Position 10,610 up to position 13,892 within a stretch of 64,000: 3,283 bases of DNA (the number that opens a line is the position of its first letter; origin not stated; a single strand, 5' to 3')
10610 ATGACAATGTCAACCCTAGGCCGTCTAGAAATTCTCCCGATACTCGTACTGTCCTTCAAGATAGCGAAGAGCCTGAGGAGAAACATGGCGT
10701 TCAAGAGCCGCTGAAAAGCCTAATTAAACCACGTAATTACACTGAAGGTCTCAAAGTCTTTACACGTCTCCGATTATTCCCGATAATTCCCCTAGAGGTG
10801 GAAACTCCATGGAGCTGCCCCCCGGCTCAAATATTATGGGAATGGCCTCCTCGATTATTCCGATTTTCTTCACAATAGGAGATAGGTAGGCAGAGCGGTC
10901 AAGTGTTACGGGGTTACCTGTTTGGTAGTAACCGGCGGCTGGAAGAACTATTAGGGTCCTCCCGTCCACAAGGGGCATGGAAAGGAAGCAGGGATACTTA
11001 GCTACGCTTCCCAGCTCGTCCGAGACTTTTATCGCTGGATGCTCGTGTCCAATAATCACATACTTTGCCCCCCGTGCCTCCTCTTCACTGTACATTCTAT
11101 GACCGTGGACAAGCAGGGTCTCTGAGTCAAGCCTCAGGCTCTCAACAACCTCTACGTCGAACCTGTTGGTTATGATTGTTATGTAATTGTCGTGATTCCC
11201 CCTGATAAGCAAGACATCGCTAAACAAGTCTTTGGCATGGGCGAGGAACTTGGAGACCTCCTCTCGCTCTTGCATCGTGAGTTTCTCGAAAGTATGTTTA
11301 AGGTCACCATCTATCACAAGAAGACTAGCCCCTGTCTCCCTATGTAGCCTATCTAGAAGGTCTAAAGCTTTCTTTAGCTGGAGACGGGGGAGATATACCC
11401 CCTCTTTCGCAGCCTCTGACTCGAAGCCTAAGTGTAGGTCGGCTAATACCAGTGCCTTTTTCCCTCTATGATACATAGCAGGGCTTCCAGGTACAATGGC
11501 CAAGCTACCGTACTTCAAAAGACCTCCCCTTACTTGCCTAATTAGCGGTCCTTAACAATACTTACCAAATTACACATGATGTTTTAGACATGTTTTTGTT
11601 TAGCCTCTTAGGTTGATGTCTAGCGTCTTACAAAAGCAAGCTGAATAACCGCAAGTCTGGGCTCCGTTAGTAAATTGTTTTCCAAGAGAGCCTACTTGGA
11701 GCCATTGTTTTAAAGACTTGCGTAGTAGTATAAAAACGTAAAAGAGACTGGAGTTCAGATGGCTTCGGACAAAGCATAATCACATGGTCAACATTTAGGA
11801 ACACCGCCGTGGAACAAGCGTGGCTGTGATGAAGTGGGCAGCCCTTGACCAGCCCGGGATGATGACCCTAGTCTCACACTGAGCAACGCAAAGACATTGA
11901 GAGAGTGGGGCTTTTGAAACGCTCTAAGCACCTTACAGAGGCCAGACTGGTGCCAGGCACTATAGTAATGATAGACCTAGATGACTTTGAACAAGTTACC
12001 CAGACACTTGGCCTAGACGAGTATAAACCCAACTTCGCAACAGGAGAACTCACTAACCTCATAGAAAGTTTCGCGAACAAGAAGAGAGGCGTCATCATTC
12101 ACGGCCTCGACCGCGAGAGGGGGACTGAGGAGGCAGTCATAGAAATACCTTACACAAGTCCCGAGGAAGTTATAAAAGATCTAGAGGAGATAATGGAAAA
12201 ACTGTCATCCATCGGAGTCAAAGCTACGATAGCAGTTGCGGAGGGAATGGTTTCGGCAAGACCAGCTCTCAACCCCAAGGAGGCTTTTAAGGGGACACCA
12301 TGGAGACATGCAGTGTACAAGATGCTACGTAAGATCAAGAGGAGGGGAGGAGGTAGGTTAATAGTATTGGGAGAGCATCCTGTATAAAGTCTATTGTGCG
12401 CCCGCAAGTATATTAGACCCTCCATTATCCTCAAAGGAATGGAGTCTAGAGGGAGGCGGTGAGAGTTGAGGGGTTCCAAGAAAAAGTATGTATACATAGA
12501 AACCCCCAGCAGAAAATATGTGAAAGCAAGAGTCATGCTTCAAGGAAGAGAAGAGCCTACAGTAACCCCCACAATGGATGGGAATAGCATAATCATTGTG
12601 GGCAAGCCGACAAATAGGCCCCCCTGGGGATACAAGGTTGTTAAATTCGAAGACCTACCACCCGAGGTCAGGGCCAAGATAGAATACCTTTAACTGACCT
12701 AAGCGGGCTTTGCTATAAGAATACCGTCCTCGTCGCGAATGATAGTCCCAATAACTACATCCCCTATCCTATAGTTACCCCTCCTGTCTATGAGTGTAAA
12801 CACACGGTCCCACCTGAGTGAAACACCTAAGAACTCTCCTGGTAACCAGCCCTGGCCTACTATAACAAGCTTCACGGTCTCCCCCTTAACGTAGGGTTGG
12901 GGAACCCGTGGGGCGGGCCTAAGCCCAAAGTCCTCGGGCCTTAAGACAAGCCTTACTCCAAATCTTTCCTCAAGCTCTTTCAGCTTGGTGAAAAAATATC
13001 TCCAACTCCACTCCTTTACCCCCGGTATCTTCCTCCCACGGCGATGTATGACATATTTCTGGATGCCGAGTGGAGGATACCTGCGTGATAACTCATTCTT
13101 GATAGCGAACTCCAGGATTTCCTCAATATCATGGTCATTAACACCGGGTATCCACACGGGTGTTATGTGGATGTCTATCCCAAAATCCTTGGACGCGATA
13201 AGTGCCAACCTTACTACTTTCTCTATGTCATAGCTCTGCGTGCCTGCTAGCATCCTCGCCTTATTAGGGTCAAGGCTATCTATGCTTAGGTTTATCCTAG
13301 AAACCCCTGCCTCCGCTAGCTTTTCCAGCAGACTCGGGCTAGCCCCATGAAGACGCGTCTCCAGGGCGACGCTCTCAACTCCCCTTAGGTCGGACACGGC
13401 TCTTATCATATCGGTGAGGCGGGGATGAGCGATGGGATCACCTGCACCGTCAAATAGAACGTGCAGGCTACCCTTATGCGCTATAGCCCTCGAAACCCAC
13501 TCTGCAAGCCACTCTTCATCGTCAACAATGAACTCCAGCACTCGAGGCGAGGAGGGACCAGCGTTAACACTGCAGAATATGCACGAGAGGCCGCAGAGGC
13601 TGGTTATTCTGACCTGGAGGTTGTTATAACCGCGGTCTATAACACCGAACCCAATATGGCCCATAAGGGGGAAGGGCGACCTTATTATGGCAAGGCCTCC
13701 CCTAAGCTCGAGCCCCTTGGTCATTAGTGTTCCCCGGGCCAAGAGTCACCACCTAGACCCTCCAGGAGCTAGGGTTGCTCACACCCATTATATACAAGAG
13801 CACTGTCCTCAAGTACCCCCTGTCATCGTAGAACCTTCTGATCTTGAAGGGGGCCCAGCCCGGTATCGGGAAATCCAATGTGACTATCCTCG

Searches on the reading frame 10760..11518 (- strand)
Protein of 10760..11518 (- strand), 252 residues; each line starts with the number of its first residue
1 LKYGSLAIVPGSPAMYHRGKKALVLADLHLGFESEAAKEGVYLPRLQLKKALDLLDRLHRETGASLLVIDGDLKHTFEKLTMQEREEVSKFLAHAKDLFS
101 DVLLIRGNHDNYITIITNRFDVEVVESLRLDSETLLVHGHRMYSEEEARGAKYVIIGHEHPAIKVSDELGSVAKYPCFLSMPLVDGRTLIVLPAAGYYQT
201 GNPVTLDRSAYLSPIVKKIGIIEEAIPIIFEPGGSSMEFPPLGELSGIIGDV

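Call 45: search_protein_families(library=pfam, proteins=[window:10760-11518:-], max_evalue=0.0001)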
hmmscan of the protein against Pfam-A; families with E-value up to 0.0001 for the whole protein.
window:10760-11518:- (252 aa): 2 families
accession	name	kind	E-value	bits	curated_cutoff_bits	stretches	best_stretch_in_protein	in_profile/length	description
PF00149.33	Metallophos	-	1.8e-10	42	21.5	1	22-145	3-142/191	Calcineurin-like phosphoesterase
PF12850.12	Metallophos_2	-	2.8e-05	24.6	27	1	24-162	5-119/154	Calcineurin-like phosphoesterase superfamily domain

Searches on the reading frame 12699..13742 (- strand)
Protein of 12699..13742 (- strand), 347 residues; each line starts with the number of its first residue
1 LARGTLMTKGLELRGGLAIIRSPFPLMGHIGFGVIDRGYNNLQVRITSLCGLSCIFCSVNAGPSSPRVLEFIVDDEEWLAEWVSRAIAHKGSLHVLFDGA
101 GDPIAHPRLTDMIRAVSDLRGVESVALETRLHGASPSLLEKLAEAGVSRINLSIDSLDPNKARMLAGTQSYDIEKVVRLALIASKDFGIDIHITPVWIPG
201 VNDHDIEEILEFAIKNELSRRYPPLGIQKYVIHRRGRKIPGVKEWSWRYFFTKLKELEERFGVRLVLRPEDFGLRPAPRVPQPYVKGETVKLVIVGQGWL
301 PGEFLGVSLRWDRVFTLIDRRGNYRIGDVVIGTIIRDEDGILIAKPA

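Call 45: search_protein_families(library=pfam, proteins=[window:12699-13742:-], max_evalue=0.0001)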
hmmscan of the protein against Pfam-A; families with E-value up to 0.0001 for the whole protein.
window:12699-13742:- (347 aa): 1 family
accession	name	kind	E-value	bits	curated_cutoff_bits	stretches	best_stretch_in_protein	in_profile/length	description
PF04055.27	Radical_SAM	-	3.1e-21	76.7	29.5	1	45-213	2-166/166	Radical SAM superfamily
